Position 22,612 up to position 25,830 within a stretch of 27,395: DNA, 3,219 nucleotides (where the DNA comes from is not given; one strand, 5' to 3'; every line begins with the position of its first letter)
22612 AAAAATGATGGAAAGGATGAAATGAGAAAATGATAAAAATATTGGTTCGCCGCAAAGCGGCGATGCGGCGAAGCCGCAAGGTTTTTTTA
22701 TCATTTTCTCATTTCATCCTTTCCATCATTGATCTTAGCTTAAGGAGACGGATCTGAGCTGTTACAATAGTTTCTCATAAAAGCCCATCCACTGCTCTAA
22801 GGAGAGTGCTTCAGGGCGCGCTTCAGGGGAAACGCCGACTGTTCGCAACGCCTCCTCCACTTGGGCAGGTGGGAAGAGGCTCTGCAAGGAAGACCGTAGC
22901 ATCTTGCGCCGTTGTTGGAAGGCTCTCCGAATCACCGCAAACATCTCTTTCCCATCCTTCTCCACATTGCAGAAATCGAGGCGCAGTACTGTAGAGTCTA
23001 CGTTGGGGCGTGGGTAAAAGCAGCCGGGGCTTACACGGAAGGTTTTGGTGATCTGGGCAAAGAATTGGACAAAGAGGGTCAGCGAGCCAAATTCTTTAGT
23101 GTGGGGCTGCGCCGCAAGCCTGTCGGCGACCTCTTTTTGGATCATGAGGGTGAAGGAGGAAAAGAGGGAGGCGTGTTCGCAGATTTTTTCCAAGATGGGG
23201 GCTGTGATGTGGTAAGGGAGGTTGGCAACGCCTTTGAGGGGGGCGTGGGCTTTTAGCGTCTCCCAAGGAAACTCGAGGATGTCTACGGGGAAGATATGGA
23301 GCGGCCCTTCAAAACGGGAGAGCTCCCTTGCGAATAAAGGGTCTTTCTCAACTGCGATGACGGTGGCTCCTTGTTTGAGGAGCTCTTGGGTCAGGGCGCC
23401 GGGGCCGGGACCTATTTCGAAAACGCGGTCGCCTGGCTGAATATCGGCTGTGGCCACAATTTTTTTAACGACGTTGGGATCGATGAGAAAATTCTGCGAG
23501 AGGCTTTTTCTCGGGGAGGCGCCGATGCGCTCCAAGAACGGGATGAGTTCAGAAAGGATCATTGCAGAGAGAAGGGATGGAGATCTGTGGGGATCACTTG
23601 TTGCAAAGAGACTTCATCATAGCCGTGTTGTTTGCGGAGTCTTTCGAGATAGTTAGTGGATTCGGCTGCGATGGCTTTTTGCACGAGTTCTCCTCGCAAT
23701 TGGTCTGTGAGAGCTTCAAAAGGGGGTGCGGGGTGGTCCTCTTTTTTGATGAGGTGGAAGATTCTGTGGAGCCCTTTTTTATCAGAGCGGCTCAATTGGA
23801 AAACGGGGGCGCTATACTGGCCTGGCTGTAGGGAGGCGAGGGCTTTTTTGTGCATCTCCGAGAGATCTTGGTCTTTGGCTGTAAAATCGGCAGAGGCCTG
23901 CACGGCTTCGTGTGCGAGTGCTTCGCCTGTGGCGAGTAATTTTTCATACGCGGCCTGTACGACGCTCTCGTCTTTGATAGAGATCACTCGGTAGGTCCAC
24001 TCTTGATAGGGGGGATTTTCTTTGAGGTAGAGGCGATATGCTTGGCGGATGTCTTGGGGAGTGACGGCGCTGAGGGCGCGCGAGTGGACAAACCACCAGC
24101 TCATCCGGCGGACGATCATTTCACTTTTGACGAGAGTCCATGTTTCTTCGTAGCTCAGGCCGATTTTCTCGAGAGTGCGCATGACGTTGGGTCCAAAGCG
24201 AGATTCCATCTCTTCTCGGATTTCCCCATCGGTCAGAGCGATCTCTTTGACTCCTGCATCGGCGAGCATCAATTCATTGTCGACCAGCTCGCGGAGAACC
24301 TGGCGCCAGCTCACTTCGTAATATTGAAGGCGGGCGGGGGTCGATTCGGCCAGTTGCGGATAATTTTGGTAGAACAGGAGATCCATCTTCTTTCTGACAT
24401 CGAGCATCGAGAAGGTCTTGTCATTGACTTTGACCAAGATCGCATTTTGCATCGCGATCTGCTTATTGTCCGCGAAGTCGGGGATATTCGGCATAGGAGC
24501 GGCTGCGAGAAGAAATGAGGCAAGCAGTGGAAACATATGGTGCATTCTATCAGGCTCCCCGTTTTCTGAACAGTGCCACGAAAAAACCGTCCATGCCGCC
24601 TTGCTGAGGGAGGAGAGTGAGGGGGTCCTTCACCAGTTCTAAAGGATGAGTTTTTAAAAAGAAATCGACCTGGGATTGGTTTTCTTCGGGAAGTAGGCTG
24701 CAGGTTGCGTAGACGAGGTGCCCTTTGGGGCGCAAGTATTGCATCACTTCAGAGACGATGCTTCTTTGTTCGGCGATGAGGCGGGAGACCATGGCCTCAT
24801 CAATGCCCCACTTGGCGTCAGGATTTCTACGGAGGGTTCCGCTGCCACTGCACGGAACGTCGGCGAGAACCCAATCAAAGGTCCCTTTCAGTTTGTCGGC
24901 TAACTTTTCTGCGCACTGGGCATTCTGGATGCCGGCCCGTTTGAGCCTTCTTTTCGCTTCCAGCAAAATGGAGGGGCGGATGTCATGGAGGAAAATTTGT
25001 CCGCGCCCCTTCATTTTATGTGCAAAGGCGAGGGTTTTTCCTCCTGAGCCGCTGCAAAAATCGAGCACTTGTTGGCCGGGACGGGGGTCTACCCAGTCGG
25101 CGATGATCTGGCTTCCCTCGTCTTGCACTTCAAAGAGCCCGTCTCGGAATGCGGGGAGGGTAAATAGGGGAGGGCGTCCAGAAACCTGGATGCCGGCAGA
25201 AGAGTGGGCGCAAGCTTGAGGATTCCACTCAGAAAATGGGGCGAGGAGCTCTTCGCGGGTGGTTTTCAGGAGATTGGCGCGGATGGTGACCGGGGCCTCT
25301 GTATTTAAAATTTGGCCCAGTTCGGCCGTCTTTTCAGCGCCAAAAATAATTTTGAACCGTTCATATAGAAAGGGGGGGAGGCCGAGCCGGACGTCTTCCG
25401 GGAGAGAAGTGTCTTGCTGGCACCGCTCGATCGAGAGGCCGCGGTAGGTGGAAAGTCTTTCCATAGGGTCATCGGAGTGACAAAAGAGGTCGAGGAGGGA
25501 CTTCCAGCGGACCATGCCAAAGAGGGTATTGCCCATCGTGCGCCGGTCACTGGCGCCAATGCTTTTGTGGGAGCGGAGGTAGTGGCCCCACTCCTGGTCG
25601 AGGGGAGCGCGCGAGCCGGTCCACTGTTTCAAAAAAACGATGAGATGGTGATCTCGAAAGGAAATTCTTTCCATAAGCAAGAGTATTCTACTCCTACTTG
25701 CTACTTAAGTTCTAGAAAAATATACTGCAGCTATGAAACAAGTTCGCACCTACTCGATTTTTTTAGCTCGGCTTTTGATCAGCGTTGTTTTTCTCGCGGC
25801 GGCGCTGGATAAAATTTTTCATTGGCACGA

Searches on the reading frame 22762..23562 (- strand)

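Call 87: search_protein_families(library=pfam, proteins=[window:22762-23562:-], max_evalue=0.0001)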
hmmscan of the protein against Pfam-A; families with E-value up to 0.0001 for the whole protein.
window:22762-23562:- (266 aa): 1 family
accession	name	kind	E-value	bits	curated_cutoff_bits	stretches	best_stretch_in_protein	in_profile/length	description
PF00398.26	RrnaAD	-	1.9e-56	191.5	24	1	17-263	4-259/263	Ribosomal RNA adenine dimethylase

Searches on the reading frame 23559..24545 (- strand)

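Call 87: search_protein_families(library=pfam, proteins=[window:23559-24545:-], max_evalue=0.0001)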
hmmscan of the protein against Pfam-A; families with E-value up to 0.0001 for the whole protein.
window:23559-24545:- (328 aa): 1 family
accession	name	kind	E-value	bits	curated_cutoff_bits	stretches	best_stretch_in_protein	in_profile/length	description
PF13624.11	SurA_N_3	-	2.7e-06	27.7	27.2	1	34-115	39-119/162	SurA-like N-terminal domain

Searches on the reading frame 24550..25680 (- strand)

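Call 87: search_protein_families(library=pfam, proteins=[window:24550-25680:-], max_evalue=0.0001)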
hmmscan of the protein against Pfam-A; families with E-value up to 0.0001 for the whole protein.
window:24550-25680:- (376 aa): 5 families
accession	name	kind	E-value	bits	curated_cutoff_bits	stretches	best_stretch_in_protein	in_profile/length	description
PF01189.24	Methyltr_RsmB-F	-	4.6e-37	128.1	27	1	196-371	3-198/199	16S rRNA methyltransferase RsmB/F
PF13847.12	Methyltransf_31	-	5.7e-10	39.5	27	1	201-329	3-114/145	Methyltransferase domain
PF01209.24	Ubie_methyltran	-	5.9e-08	32.8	20.1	1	192-270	38-119/233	ubiE/COQ5 methyltransferase family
PF22458.1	RsmF-B_ferredox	-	1.9e-06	28.3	27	1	102-166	2-67/74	Methyltr_RsmF/B-like, ferredoxin-like domain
PF13649.12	Methyltransf_25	-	7e-06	27.1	27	1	205-273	1-70/97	Methyltransferase domain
